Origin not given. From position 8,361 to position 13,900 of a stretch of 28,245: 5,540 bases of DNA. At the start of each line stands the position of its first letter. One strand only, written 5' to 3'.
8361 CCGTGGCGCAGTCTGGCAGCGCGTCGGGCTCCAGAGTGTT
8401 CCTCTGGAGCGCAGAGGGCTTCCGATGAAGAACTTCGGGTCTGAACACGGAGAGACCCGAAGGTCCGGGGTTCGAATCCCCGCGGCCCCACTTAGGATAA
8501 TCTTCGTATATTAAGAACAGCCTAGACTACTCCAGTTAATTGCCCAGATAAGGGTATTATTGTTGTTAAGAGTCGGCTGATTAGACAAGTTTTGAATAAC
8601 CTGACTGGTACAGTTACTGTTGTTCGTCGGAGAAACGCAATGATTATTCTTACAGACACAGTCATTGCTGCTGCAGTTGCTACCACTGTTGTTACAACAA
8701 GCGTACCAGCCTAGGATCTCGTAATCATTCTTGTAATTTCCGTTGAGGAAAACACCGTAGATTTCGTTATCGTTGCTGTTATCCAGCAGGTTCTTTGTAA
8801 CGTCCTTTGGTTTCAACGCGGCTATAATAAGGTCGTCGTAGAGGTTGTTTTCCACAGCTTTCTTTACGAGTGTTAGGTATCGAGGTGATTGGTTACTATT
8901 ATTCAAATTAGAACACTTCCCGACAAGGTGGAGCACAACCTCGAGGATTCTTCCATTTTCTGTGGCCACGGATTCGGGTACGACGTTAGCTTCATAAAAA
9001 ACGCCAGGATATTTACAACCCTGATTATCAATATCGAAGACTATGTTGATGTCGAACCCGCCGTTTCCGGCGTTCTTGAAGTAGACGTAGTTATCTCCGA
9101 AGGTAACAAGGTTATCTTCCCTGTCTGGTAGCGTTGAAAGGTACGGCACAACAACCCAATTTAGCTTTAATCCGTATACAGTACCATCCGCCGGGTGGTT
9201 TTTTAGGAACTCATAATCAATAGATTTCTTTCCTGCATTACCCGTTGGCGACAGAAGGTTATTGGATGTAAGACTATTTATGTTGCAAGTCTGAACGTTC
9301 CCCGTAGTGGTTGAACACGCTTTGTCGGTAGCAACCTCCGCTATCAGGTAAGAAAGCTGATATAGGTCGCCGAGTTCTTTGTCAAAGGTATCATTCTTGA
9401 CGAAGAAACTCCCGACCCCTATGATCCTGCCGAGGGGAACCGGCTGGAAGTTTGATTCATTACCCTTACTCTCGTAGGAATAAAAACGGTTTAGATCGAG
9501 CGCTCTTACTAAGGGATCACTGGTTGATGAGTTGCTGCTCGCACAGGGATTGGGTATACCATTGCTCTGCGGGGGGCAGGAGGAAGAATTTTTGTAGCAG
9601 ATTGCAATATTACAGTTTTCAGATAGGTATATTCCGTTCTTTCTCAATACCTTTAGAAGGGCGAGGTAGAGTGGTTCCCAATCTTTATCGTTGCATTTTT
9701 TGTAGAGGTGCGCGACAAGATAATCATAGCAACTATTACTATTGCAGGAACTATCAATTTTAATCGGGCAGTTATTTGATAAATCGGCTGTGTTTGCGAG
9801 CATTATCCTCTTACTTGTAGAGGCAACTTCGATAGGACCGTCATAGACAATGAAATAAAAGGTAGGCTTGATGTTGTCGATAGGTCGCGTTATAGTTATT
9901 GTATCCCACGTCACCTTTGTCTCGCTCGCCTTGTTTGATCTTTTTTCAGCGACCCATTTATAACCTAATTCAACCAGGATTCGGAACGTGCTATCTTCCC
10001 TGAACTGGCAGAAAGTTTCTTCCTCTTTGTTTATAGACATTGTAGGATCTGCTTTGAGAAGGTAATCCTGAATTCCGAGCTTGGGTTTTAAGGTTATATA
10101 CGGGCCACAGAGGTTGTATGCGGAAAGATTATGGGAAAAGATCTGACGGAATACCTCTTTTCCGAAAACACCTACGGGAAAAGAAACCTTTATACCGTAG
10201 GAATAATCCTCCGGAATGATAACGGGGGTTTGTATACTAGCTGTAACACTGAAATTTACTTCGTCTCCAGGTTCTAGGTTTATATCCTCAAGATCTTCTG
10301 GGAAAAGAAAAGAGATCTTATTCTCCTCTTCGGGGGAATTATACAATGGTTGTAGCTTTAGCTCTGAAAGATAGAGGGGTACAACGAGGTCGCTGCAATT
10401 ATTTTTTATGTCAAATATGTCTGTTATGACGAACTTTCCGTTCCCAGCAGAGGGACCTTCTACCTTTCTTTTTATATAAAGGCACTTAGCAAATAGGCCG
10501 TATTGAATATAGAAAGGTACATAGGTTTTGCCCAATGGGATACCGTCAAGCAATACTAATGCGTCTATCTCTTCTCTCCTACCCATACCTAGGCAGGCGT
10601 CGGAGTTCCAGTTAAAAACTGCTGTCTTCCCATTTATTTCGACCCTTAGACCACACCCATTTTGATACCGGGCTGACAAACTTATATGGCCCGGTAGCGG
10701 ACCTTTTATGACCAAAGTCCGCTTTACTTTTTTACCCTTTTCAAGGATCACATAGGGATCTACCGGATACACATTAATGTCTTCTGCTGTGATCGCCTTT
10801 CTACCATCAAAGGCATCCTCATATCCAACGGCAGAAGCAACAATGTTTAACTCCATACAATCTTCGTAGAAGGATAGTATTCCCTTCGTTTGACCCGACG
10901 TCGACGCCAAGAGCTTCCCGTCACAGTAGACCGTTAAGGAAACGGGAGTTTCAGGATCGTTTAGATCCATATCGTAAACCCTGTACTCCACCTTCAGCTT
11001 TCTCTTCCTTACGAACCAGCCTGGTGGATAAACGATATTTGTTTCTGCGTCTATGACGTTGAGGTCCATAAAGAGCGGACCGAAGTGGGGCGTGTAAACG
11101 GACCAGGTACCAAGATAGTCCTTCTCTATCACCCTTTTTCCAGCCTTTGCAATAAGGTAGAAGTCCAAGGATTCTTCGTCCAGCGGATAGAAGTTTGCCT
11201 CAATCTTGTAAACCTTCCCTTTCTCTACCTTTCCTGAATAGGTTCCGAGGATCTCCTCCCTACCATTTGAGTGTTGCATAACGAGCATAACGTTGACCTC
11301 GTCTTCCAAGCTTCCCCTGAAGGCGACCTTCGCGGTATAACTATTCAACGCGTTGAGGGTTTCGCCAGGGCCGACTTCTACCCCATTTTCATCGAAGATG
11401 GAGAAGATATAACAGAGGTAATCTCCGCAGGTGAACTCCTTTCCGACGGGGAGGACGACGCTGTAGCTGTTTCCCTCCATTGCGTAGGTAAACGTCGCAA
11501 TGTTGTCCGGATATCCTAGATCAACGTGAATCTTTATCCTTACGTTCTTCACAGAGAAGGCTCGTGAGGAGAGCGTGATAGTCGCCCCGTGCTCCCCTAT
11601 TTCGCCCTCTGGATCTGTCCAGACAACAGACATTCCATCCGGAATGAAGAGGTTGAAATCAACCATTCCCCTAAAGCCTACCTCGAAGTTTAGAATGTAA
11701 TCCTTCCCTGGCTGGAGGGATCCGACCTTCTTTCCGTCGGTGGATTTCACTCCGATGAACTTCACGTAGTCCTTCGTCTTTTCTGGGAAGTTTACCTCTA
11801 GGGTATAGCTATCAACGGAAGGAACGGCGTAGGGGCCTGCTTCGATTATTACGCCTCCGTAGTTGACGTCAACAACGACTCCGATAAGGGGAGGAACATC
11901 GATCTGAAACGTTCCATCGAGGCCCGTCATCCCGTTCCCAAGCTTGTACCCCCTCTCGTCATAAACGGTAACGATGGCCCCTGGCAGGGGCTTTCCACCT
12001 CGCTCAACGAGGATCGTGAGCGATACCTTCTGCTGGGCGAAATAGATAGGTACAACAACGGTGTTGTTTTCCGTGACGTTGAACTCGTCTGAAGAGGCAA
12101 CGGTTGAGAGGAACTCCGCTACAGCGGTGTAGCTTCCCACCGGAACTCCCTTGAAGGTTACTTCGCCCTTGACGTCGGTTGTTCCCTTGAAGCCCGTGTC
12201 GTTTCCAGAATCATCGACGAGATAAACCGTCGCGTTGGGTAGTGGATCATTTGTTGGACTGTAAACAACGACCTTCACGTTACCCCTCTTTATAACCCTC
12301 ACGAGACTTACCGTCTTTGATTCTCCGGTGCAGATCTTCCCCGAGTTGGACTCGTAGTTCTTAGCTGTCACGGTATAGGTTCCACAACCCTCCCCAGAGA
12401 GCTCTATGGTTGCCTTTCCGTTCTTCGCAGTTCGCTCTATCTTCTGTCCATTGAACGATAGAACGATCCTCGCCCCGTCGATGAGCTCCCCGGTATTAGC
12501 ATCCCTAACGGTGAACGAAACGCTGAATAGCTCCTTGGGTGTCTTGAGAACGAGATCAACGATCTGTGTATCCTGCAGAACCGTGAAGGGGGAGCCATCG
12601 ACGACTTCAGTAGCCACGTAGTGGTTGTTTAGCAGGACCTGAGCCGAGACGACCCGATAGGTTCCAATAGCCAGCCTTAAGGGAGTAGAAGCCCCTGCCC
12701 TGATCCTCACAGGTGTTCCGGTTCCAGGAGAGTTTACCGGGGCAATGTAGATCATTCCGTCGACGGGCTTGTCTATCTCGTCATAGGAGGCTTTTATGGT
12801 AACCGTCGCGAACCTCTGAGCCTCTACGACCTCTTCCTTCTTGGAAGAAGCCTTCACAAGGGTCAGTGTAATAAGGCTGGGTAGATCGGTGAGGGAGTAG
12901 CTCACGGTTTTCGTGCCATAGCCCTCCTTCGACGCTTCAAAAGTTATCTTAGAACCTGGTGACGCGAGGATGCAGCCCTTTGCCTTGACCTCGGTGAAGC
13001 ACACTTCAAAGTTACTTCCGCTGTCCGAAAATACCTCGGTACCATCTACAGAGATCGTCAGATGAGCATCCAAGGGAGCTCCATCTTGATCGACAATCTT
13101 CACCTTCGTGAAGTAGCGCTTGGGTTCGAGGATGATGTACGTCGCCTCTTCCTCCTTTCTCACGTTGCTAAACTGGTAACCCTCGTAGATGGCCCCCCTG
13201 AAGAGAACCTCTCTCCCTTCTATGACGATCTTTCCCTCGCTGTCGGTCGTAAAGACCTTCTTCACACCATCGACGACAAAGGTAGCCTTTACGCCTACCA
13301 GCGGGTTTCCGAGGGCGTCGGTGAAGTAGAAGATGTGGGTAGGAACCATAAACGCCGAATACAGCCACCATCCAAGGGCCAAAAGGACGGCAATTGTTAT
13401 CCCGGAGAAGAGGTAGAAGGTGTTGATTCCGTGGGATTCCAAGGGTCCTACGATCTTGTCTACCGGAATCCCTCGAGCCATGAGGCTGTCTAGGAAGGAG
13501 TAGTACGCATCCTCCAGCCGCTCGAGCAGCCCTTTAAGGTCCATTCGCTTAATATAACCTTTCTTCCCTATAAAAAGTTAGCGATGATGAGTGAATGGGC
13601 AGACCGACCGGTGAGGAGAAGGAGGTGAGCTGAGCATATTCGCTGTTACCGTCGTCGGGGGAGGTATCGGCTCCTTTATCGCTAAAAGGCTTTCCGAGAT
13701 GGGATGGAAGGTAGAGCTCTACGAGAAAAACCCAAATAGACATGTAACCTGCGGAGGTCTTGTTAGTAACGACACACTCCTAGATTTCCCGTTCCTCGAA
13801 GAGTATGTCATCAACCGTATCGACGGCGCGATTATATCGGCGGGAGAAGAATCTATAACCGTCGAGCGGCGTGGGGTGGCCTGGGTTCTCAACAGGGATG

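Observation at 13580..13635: Canonical box C/D sRNA occupying the 5' leader of the geranylgeranyl reductase gene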

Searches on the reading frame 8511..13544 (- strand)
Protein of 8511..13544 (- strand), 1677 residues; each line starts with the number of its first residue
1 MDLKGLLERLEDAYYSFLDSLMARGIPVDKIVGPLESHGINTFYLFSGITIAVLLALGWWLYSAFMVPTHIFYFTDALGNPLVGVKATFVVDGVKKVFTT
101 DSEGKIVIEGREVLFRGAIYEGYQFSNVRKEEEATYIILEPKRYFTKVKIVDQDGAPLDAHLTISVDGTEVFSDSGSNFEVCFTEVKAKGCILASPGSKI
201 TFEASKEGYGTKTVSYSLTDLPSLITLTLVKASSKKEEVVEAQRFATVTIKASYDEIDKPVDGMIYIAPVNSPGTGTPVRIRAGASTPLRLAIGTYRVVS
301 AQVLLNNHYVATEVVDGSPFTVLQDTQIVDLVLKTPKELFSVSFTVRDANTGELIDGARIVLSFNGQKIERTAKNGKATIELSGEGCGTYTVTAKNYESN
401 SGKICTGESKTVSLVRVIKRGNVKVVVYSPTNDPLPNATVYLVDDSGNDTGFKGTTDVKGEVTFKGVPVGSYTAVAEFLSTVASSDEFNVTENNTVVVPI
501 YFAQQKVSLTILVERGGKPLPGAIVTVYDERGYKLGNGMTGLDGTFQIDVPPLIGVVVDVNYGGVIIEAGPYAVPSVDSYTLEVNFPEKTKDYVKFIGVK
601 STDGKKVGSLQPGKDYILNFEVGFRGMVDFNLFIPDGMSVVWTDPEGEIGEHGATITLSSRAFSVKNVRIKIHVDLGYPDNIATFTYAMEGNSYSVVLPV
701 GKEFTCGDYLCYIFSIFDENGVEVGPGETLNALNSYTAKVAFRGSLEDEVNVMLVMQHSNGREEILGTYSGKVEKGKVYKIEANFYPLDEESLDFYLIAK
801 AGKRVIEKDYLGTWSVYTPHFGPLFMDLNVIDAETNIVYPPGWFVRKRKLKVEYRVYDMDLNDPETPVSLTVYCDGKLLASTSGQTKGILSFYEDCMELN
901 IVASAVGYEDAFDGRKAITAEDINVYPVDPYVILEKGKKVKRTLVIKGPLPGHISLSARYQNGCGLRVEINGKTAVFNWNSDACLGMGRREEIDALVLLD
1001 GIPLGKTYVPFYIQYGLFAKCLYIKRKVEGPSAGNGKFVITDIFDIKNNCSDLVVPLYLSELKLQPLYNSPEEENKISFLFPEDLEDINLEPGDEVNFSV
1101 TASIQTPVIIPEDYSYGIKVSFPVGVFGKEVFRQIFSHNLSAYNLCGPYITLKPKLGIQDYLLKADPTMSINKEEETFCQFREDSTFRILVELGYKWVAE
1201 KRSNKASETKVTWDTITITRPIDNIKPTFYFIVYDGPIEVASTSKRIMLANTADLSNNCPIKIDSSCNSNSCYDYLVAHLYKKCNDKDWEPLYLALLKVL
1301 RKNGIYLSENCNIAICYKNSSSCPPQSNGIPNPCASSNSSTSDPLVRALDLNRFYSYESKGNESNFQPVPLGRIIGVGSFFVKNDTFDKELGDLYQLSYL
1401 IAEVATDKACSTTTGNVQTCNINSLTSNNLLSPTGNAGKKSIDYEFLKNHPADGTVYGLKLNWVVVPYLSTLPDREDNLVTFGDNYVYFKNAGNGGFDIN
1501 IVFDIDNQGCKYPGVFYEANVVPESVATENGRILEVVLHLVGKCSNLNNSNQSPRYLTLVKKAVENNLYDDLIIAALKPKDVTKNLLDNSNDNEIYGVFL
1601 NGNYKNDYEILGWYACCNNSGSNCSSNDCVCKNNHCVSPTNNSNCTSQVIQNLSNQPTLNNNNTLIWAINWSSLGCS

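Call 7: search_protein_families(library=pfam, proteins=[window:8511-13544:-])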
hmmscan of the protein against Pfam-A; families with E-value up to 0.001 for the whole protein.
window:8511-13544:- (1677 aa): 5 families
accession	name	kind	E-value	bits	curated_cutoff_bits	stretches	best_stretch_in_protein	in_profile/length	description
PF13620.12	CarboxypepD_reg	-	1.9e-16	60.6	32.3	1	423-498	2-77/82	Carboxypeptidase regulatory-like domain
PF02369.22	Big_1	-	2.1e-09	37.8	34.9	1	340-396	19-80/93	Bacterial Ig-like domain (group 1)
PF17802.7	SpaA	-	1.5e-08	35.1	23.1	0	430-474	11-56/91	Prealbumin-like fold domain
PF13715.12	CarbopepD_reg_2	-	1.5e-07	31.8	32.2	1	426-509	5-83/88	CarboxypepD_reg-like domain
PF11974.14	bMG3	-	7e-07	29.6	34.9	0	425-491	17-83/103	Bacterial alpha-2-macroglobulin MG3 domain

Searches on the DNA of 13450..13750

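Call 4: search_rna_families(source=window, start=13450, end=13750, threshold=evalue, max_evalue=10, show_alignments=3)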
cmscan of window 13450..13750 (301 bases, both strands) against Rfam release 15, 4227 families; matches with E-value up to 10: 12.
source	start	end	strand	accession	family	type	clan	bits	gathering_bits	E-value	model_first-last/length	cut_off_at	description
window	13580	13635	+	RF01152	sR1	Gene; snRNA; snoRNA; CD-box;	-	34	45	3.3e-07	1-57/57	no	Small nucleolar RNA sR1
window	13580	13635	+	RF01139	sR2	Gene; snRNA; snoRNA; CD-box;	-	22.7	42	0.004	1-57/57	no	Small nucleolar RNA sR2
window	13580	13635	+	RF01136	sR28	Gene; snRNA; snoRNA; CD-box;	-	22.1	39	0.0007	1-55/55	no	Small nucleolar RNA sR28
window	13580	13635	+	RF01133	sR3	Gene; snRNA; snoRNA; CD-box;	-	21.5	41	0.0014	1-55/55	no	Small nucleolar RNA sR3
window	13580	13636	+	RF00095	snoPyro_CD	Gene; snRNA; snoRNA; CD-box;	CL00132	20.3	45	0.048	1-58/58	no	Pyrococcus C/D box small nucleolar RNA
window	13580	13635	+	RF01144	sR17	Gene; snRNA; snoRNA; CD-box;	-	18.1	36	0.046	1-55/55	no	Small nucleolar RNA sR17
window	13579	13637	+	RF00288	snoZ30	Gene; snRNA; snoRNA; CD-box;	-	16.8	50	0.92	1-97/97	no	Z30 small nucleolar RNA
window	13580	13635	+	RF01145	sR14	Gene; snRNA; snoRNA; CD-box;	-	15.9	38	0.043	1-54/54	no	Small nucleolar RNA sR14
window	13580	13634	+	RF01150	sR11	Gene; snRNA; snoRNA; CD-box;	-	15.5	39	1.2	1-57/57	no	Small nucleolar RNA sR11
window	13582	13635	+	RF01138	sR23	Gene; snRNA; snoRNA; CD-box;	-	12.1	45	1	1-54/54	no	Small nucleolar RNA sR23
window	13580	13635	+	RF01276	sR53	Gene; snRNA; snoRNA; CD-box;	-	11.4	49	2.5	1-60/60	no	Small nucleolar RNA sR53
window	13580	13630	+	RF01119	sR32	Gene; snRNA; snoRNA; CD-box;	-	9.7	40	3.1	1-57/57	no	Small nucleolar RNA sR32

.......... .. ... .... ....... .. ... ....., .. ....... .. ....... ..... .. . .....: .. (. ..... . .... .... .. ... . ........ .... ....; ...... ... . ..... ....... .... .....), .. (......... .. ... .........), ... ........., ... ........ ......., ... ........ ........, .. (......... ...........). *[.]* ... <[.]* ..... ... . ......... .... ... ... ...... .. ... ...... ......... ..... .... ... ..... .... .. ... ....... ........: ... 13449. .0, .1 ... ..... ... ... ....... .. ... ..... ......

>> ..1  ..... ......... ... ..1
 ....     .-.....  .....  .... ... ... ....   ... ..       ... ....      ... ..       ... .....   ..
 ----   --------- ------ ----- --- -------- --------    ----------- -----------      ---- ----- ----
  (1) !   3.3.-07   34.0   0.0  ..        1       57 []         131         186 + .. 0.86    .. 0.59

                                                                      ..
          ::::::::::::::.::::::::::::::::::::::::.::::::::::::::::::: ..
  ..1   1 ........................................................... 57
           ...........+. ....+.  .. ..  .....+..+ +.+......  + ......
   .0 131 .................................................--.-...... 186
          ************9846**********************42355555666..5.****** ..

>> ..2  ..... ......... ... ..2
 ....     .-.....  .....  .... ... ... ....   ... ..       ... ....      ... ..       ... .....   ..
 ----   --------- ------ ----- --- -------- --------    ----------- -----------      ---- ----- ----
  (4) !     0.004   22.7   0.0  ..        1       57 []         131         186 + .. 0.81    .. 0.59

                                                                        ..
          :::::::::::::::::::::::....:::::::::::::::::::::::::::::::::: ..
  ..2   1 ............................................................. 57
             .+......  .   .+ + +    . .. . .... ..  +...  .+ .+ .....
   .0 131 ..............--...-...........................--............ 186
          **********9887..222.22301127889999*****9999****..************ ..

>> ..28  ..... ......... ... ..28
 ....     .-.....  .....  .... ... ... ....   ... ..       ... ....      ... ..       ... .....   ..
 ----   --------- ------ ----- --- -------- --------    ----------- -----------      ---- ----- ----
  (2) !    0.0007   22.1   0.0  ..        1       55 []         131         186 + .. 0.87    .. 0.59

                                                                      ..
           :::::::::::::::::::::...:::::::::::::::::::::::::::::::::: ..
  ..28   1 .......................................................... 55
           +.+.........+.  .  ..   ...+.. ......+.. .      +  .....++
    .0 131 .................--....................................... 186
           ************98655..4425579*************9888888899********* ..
